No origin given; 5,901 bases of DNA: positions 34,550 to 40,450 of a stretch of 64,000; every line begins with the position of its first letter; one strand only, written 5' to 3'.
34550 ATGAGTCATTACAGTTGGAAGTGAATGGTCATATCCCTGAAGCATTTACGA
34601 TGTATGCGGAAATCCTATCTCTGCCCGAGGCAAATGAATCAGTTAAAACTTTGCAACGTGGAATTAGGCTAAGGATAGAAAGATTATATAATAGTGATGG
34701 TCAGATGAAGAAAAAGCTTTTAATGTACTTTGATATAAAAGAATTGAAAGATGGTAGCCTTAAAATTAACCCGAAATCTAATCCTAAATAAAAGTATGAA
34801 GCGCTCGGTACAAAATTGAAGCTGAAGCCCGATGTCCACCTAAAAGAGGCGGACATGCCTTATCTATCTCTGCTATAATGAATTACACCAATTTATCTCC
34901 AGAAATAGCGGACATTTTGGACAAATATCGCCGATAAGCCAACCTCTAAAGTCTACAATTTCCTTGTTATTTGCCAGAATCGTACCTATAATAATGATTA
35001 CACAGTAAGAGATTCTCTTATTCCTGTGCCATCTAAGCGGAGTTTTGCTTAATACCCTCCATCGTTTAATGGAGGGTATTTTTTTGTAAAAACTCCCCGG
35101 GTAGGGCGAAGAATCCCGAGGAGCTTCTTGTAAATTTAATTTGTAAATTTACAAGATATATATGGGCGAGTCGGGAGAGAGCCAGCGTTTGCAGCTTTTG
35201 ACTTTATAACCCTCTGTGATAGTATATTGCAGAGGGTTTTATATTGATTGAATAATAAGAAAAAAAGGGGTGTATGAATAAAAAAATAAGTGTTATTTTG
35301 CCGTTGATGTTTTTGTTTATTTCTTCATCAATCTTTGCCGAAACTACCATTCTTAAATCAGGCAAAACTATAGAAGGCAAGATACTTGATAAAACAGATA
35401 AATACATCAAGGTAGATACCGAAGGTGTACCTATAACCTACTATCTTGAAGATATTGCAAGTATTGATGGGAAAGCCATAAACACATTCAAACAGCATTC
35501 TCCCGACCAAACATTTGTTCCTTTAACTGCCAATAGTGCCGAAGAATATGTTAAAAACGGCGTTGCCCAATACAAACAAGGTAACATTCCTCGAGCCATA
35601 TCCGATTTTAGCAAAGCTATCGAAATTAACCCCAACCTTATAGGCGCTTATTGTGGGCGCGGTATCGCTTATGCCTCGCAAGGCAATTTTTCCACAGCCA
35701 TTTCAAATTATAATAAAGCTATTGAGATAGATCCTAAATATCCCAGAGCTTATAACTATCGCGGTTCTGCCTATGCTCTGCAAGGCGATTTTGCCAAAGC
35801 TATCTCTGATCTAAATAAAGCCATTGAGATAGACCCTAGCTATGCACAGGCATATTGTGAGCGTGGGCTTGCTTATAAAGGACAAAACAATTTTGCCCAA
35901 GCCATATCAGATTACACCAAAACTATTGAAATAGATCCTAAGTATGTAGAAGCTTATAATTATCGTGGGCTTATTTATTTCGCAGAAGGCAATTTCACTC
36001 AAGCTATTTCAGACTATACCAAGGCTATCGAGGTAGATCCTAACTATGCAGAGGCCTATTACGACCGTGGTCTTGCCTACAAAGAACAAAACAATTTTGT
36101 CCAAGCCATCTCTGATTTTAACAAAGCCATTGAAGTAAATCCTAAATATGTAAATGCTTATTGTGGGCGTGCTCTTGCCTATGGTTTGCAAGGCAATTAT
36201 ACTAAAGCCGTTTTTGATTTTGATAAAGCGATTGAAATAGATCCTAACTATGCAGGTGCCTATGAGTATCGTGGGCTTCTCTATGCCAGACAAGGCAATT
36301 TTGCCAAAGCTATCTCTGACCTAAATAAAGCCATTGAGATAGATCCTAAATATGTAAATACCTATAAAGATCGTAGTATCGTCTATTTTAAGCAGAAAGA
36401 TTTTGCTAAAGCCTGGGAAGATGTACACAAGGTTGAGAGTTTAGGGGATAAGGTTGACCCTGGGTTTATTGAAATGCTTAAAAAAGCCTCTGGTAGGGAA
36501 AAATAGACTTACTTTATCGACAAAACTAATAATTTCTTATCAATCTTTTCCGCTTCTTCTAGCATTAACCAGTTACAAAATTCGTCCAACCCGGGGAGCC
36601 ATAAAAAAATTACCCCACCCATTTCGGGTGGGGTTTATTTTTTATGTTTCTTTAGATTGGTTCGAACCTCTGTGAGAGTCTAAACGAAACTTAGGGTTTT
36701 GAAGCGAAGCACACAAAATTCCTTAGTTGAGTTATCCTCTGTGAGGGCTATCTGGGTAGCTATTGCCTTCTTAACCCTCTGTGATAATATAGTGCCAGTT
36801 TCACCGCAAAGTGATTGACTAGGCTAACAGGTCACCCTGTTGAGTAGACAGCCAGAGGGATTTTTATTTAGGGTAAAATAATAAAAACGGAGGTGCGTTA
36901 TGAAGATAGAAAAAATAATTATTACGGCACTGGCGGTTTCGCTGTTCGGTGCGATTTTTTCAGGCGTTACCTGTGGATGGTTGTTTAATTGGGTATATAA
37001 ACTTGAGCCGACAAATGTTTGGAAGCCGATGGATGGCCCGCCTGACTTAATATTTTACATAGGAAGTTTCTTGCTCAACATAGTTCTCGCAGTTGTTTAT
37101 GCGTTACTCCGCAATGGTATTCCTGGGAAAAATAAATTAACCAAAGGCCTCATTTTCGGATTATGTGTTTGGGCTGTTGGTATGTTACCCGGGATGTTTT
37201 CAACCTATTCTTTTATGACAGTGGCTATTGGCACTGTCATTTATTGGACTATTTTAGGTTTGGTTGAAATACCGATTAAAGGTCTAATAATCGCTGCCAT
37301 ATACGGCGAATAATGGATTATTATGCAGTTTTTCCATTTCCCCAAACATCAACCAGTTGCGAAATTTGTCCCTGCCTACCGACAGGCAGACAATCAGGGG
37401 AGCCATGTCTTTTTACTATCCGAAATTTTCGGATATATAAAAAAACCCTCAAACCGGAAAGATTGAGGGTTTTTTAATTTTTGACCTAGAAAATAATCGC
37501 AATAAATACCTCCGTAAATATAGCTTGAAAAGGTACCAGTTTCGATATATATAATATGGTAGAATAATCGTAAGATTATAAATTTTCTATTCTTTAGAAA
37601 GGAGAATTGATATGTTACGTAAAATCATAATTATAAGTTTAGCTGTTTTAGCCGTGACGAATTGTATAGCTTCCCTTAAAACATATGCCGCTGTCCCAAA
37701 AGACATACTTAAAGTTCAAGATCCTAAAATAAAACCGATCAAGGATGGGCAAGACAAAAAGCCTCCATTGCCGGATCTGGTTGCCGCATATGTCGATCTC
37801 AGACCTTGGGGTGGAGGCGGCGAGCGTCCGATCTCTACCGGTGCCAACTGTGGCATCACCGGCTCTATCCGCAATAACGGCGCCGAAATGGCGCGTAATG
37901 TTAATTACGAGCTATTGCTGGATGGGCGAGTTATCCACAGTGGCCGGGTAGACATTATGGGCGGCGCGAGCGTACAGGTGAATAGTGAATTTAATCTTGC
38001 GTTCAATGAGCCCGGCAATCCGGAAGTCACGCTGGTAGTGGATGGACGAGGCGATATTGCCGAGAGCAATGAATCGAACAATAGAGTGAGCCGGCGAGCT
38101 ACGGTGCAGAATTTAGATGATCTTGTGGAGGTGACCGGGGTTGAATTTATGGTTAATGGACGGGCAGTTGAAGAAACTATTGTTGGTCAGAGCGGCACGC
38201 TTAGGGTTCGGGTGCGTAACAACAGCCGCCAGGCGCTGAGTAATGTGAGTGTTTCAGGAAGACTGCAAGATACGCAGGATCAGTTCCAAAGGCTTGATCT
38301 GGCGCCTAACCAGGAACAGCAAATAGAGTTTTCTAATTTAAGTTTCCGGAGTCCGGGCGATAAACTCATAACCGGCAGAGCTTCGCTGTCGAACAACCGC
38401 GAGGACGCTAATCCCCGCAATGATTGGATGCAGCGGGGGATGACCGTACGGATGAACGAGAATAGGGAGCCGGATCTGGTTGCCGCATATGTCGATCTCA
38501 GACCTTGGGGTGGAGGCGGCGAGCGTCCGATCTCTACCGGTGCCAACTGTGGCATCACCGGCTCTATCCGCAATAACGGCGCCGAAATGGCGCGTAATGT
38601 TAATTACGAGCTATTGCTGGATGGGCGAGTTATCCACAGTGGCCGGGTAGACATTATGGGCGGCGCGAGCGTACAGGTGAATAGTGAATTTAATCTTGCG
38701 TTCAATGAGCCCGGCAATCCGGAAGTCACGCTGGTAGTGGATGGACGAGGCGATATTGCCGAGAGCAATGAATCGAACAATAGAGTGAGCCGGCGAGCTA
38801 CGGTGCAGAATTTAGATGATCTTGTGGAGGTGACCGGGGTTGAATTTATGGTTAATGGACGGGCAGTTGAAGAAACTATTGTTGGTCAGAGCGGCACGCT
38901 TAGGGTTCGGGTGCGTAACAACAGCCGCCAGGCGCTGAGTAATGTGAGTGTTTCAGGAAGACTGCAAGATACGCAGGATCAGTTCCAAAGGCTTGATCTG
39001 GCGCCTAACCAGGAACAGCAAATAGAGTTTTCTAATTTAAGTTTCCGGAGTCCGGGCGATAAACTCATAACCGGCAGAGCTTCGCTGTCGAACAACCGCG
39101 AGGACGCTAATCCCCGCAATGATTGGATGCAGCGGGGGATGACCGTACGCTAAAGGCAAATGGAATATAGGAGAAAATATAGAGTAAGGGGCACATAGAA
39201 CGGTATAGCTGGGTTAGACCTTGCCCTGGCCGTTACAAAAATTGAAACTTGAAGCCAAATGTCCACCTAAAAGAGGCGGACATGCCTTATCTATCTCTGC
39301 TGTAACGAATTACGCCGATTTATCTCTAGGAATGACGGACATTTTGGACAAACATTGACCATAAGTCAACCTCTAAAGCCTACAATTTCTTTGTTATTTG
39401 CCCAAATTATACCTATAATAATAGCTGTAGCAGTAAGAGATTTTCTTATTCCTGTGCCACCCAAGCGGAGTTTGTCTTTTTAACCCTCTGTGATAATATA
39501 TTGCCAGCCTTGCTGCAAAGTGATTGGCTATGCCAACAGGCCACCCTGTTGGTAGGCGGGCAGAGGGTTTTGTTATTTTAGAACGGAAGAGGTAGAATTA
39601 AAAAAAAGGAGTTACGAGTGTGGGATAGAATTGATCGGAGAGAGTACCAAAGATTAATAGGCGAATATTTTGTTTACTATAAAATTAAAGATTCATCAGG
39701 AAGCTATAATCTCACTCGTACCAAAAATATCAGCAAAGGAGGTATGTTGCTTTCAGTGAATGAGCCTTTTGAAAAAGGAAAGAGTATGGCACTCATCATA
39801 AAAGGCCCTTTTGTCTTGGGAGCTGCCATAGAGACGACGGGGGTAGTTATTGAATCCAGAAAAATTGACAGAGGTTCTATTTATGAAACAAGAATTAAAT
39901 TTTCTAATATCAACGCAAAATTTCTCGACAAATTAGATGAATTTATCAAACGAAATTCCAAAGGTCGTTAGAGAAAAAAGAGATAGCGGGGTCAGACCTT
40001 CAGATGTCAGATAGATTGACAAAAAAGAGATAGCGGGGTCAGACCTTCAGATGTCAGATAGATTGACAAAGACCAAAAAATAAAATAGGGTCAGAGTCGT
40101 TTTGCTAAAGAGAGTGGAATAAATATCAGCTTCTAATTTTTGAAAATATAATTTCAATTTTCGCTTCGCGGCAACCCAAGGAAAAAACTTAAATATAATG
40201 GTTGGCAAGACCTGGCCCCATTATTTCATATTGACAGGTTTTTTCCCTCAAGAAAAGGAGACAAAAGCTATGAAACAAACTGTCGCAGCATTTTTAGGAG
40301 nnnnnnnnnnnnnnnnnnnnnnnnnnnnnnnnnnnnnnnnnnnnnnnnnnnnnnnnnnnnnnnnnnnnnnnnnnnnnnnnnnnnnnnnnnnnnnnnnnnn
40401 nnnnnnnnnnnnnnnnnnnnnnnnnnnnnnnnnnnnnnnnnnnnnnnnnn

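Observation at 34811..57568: Four copies of a roughly 330-bp structured intergenic element with modular ends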

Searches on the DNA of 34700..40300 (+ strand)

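Call 52: search_rna_families(source=window, start=34700, end=40300, threshold=evalue, max_evalue=5, show_alignments=2)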
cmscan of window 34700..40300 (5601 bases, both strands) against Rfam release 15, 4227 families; matches with E-value up to 5: 15.
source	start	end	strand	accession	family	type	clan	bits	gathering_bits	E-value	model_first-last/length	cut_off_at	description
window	36515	36643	-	RF00516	ylbH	Cis-reg; leader;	-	31.5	50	0.00071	1-122/122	no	ylbH leader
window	37418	37489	+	RF02362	Yfr10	Gene; sRNA;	-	27.3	43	0.62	1-78/78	no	Cyanobacterial functional RNA 10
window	35078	35245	+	RF00515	PyrR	Cis-reg;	-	26.5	54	1.6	1-115/115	no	PyrR binding site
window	36602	36644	-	RF03353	MIR5291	Gene; miRNA;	-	25.9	54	0.27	1-65/65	no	MIR5291 microRNA precursor family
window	37437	37537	-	RF00515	PyrR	Cis-reg;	-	25.5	54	2.5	1-115/115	no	PyrR binding site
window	37437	37503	-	RF02495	ohsC_RNA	Gene; antitoxin;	-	25.1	50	1.6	1-77/77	no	Oppression of Hydrophobic ORF by sRNA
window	37434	37524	-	RF04312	trpB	Cis-reg;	-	24.3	59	4.4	1-107/107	no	trpB ncRNA motif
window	37437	37545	-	RF00514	His_leader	Cis-reg; leader;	-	23.1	49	1.6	1-126/126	no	Histidine operon leader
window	35003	35087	-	RF00516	ylbH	Cis-reg; leader;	-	23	50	0.1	1-122/122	no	ylbH leader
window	37437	37513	-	RF01859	Phe_leader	Cis-reg; leader;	-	23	55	1.8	1-125/125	no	Phenylalanine leader peptide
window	39765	39805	-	RF00273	SNORD59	Gene; snRNA; snoRNA; CD-box;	CL00065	20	45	2.2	1-73/73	no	Small nucleolar RNA SNORD59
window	36582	36641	+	RF02837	anti-hemB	Gene; sRNA;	-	19.7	49.5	0.35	1-81/81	no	Burkholderia RNA 7 (anti-hemB)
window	37439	37475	+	RF02744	Rev39_5p_UTR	Cis-reg;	-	19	88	0.019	193-228/300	no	Soft rot Enterobacteriaceae Rev 39 5'UTR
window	38058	38109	+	RF00382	DnaX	Cis-reg; frameshift_element;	-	16.2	35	4.7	1-65/65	no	DnaX ribosomal frameshifting element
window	38757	38808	+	RF00382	DnaX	Cis-reg; frameshift_element;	-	16.2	35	4.7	1-65/65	no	DnaX ribosomal frameshifting element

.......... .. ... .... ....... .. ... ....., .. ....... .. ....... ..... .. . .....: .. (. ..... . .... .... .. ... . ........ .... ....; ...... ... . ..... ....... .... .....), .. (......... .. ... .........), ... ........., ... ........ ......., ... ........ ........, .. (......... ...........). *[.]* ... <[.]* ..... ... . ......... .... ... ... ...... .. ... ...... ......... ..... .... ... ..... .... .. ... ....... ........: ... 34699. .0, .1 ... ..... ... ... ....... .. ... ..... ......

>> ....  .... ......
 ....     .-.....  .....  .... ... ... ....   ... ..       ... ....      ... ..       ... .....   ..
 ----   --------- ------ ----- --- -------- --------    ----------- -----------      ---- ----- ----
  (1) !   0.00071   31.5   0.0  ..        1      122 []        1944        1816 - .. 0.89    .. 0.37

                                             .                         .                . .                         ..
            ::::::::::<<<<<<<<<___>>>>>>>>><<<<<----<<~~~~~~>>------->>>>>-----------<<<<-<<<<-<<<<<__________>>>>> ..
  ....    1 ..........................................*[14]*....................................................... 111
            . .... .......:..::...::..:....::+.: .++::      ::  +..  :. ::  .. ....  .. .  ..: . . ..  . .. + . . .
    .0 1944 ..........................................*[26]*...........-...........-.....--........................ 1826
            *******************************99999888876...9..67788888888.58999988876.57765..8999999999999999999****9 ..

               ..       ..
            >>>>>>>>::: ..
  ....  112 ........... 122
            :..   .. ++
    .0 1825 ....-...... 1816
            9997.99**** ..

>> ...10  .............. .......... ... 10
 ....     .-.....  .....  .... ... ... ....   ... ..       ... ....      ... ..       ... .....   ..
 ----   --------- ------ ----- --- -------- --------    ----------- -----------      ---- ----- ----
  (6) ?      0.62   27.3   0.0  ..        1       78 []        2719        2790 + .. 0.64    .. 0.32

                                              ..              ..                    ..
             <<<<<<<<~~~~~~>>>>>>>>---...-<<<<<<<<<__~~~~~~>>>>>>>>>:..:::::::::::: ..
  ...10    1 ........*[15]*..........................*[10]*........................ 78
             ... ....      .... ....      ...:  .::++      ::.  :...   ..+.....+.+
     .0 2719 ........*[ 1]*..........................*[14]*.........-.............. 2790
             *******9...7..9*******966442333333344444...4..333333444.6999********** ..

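Call 97: search_dna_similar(query=window:39235-39580:+, collection=phages, mode=distant, max_evalue=0.01, max_rows=5)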
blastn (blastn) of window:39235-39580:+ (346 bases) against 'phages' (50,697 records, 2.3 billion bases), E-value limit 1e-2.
No match.

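Call 98: search_dna_similar(query=window:39235-39580:+, collection=plasmids, mode=distant, max_evalue=0.01, max_rows=5)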
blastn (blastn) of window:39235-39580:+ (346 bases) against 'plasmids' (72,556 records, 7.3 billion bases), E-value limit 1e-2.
No match.

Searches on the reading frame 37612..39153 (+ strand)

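Call 15: search_protein_families(library=pfam, proteins=[window:37612-39153:+], max_evalue=0.01)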
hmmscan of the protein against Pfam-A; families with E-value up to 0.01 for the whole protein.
window:37612-39153:+ (513 aa): 5 families
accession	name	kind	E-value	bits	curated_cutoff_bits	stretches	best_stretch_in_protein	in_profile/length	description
PF07705.17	CARDB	-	7.9e-30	103.5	22.7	2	75-160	16-100/101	CARDB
PF00927.28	Transglut_C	-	5.5e-06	26.9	26.6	0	187-246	9-78/106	Transglutaminase family, C-terminal ig like domain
PF22066.2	Cep192_D8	-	3.9e-05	24.2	33.5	0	182-208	11-37/101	Cep192 domain 8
PF18457.6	PUD1_2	-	0.0021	18.4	28.8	0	198-246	6-54/170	Up-Regulated in long-lived daf-2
PF17957.7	Big_7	-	0.0039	18.2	24.1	0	168-191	27-44/70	Bacterial Ig domain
